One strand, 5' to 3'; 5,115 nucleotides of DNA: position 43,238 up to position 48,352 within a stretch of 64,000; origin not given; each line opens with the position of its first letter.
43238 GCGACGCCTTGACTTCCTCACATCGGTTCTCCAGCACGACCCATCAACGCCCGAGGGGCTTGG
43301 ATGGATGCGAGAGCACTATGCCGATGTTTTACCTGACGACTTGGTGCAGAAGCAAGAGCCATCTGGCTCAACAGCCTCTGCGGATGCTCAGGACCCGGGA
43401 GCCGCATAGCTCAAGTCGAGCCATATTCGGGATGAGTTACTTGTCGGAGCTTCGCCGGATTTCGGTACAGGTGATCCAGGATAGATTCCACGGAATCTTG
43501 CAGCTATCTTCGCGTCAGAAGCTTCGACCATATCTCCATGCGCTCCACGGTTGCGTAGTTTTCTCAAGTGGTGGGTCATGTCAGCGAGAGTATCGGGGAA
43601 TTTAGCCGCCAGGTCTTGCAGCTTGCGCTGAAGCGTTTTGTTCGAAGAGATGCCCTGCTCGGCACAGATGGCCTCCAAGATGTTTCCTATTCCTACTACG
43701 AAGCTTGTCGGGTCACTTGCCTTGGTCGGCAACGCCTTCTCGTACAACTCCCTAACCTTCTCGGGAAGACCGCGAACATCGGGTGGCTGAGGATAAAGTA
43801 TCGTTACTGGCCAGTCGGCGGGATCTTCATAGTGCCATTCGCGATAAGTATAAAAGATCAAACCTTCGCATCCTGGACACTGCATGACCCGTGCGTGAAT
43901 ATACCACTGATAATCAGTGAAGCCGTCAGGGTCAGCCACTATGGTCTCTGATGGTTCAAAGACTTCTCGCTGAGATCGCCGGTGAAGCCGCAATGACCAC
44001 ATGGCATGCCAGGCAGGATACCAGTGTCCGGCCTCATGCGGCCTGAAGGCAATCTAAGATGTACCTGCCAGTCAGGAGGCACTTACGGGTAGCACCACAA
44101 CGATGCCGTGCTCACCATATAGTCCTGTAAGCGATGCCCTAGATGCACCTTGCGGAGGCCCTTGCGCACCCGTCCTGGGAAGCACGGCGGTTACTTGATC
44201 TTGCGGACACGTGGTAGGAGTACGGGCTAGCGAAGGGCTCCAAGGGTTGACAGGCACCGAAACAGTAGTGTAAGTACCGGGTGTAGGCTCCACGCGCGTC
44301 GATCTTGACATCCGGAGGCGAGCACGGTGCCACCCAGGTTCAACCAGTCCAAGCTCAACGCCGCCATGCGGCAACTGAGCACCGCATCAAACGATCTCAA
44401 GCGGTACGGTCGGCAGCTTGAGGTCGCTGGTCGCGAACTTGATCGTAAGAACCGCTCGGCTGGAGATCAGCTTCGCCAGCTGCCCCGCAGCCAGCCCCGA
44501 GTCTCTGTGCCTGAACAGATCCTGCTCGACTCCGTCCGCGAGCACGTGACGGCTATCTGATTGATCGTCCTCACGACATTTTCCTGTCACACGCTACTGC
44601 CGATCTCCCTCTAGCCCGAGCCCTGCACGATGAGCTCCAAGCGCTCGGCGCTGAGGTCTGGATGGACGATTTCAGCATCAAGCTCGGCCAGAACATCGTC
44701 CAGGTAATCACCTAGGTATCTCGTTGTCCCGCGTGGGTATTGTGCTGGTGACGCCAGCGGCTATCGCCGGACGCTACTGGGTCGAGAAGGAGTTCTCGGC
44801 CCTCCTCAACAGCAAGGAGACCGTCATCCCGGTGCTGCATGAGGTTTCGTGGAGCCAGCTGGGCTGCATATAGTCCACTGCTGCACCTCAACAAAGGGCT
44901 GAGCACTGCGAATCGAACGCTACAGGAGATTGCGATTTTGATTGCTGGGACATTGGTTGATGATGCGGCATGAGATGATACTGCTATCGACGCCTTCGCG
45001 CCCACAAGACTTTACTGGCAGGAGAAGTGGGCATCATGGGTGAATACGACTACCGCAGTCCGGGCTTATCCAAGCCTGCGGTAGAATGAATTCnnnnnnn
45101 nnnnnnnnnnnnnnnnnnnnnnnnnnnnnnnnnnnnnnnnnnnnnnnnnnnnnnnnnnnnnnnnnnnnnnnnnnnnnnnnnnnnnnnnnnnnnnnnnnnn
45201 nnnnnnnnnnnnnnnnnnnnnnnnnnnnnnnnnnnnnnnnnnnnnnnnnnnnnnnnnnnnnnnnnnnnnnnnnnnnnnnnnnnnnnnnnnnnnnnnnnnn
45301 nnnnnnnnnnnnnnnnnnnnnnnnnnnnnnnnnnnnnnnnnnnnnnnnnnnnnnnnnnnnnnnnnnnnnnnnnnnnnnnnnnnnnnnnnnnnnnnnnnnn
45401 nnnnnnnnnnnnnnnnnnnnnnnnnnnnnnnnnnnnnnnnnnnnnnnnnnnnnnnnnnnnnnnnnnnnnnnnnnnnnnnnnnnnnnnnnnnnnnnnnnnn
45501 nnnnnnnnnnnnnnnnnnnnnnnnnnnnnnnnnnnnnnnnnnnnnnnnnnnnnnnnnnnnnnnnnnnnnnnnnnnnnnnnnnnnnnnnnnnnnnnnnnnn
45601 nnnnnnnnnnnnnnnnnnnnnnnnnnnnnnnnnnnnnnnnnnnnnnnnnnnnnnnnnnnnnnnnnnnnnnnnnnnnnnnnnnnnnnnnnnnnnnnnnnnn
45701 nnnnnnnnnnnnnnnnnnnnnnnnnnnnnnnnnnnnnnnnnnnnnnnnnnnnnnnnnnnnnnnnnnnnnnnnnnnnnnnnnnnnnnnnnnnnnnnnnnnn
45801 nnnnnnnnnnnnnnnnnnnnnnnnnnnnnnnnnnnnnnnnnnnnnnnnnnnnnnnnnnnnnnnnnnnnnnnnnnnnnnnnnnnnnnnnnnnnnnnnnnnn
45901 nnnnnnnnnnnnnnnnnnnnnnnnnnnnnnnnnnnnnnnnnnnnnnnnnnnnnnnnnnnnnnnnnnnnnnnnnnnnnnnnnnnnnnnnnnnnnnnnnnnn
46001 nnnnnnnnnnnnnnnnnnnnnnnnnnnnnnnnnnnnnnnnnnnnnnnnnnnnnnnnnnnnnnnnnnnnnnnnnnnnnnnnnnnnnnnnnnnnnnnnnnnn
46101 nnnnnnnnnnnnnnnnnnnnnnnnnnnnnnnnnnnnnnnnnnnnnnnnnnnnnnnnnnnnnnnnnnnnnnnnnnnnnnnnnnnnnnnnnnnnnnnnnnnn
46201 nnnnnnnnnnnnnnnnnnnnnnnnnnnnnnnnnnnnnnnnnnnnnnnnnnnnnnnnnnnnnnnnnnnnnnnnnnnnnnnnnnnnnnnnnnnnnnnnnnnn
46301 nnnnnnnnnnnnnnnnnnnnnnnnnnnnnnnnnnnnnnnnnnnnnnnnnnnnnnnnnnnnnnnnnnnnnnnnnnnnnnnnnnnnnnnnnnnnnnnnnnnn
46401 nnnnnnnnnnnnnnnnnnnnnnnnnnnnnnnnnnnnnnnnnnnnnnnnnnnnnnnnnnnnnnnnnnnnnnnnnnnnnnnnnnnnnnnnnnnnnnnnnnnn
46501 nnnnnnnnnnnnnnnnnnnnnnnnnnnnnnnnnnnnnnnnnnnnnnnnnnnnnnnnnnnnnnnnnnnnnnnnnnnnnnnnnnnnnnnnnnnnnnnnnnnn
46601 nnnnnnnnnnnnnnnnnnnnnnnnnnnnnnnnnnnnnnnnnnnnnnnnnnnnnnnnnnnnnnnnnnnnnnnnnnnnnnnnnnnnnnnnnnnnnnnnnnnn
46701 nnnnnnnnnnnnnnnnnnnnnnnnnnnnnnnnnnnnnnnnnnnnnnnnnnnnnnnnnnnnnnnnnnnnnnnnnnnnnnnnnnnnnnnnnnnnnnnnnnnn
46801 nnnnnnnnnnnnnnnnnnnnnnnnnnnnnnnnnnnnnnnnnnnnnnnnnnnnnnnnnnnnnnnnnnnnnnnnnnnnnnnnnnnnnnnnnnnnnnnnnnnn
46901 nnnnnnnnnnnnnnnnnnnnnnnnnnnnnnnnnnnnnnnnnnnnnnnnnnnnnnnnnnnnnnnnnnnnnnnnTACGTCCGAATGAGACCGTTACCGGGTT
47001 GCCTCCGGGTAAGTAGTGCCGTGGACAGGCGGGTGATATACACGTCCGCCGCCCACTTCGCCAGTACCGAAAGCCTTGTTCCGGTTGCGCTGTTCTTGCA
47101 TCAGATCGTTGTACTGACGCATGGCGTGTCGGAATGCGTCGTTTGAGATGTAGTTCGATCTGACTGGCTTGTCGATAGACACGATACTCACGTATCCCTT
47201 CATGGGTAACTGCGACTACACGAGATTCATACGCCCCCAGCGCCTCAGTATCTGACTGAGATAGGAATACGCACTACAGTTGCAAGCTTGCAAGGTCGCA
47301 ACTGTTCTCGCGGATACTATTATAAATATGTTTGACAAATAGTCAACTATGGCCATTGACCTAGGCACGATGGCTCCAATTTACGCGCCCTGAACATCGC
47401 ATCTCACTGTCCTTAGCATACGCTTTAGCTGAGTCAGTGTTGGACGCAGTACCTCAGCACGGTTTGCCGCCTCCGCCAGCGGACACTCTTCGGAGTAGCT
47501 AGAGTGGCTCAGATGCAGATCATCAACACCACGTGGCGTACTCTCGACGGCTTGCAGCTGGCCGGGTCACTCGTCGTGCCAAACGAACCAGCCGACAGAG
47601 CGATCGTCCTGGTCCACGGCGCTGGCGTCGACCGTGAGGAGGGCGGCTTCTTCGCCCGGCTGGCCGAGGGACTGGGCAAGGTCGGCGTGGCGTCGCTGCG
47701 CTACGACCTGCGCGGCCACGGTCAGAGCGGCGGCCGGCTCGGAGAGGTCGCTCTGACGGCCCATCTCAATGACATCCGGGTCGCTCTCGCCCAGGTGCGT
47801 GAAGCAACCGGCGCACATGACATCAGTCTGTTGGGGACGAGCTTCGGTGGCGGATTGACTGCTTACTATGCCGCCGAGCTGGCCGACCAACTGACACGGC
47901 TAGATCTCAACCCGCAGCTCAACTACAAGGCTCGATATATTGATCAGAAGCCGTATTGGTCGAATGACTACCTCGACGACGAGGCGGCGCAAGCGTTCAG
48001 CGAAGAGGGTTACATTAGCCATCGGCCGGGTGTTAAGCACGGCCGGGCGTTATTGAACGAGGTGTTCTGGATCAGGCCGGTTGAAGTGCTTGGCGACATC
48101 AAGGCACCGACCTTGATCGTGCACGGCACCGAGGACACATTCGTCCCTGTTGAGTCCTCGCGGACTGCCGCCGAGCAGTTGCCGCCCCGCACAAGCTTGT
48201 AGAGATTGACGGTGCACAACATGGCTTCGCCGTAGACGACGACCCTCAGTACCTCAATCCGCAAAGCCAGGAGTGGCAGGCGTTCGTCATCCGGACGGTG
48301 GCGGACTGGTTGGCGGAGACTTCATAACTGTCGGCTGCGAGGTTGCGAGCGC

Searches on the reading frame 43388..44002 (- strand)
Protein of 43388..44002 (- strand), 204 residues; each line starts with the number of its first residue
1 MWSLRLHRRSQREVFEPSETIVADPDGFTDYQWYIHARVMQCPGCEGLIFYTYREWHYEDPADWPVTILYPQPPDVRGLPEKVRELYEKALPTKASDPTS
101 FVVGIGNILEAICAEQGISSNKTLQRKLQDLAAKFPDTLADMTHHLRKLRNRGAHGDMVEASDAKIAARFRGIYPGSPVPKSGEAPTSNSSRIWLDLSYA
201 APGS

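Call 76: search_protein_families(library=pfam, proteins=[window:43388-44002:-], max_evalue=0.001)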
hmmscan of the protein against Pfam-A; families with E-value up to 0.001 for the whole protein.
window:43388-44002:- (204 aa): 1 family
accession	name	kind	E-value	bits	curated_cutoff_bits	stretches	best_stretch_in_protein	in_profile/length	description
PF13643.11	DUF4145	-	2.7e-13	50.2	23.1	1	95-169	8-85/88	Domain of unknown function (DUF4145)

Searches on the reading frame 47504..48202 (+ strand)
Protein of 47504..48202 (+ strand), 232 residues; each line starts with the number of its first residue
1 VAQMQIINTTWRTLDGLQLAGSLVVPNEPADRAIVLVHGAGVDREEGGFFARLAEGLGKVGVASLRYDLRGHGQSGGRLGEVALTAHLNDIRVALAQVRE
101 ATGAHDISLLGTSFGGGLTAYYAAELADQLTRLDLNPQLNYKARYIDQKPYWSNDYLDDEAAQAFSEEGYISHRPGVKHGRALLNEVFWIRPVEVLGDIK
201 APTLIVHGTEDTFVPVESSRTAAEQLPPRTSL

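Call 76: search_protein_families(library=pfam, proteins=[window:47504-48202:+], max_evalue=0.001)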
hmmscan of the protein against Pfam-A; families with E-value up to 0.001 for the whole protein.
window:47504-48202:+ (232 aa): 5 families
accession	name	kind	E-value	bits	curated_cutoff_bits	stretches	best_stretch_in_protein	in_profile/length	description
PF12146.15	Hydrolase_4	-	7.2e-22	78.3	27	2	29-133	2-104/239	Serine aminopeptidase, S33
PF00561.26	Abhydrolase_1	-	1.7e-16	61.1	25.8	1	33-152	2-122/245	alpha/beta hydrolase fold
PF12697.13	Abhydrolase_6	-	1.9e-11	45.5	26.3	1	34-223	1-188/217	Alpha/beta hydrolase family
PF20408.4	Abhydrolase_11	-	8.5e-06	26.1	27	0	32-124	3-95/193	Alpha/beta hydrolase domain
PF20434.5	BD-FAE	-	2.5e-05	24.4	26.8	0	191-226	180-215/215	BD-FAE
